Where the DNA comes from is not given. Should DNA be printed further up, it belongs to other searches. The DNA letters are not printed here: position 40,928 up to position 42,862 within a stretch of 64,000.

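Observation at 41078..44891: KstD-like flavoprotein - NmrA-like reductase - cytochrome P450 operon next to KshA-like Rieske oxygenases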

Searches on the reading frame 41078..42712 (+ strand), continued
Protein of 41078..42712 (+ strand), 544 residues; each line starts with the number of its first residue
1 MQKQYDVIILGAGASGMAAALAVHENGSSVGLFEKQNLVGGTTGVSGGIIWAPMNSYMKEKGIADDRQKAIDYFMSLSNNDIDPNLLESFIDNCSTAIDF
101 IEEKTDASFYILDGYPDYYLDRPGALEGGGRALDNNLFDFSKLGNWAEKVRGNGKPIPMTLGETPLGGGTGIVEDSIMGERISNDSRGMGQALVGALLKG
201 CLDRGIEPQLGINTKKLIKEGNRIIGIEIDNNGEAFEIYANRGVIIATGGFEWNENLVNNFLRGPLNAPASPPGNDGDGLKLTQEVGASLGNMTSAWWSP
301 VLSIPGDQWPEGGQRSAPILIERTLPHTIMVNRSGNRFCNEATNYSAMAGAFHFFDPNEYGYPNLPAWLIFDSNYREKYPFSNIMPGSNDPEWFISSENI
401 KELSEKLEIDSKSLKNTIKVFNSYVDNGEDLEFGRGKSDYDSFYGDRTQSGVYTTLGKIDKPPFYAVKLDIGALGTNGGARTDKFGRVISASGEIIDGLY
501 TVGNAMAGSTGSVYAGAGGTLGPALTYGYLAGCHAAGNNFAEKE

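Call 75: list_cluster_members(proteins=[window:41078-42712:+, window:42715-43623:+, window:43647-44891:+])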
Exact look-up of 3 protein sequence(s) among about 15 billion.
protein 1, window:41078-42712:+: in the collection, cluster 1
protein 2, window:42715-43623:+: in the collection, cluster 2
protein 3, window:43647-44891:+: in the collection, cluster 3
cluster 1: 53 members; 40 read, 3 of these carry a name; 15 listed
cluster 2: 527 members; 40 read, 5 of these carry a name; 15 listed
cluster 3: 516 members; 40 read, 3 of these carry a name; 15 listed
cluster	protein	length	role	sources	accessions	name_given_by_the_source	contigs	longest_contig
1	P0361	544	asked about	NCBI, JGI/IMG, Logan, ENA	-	-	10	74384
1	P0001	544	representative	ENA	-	-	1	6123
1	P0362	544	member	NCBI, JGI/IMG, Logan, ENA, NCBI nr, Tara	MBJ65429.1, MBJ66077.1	MAG: FAD-binding dehydrogenase [Rhodobiaceae bacterium] | FAD-binding dehydrogenase [Rhodobiaceae bacterium] | strand:+ start:13249 stop:14883 length:1635 start_codon:yes stop_codon:yes ...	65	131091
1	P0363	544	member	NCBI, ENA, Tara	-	strand:+ start:851 stop:2485 length:1635 start_codon:yes stop_codon:yes gene_type:complete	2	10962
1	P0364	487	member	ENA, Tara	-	strand:- start:3894 stop:5357 length:1464 start_codon:yes stop_codon:yes ...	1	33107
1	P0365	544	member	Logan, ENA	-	-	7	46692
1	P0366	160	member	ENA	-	-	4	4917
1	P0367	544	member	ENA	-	-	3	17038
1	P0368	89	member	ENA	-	-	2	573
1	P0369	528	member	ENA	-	-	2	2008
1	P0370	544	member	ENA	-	-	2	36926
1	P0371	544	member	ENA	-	-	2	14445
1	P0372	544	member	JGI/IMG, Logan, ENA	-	-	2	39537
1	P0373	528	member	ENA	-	-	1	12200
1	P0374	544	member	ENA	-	-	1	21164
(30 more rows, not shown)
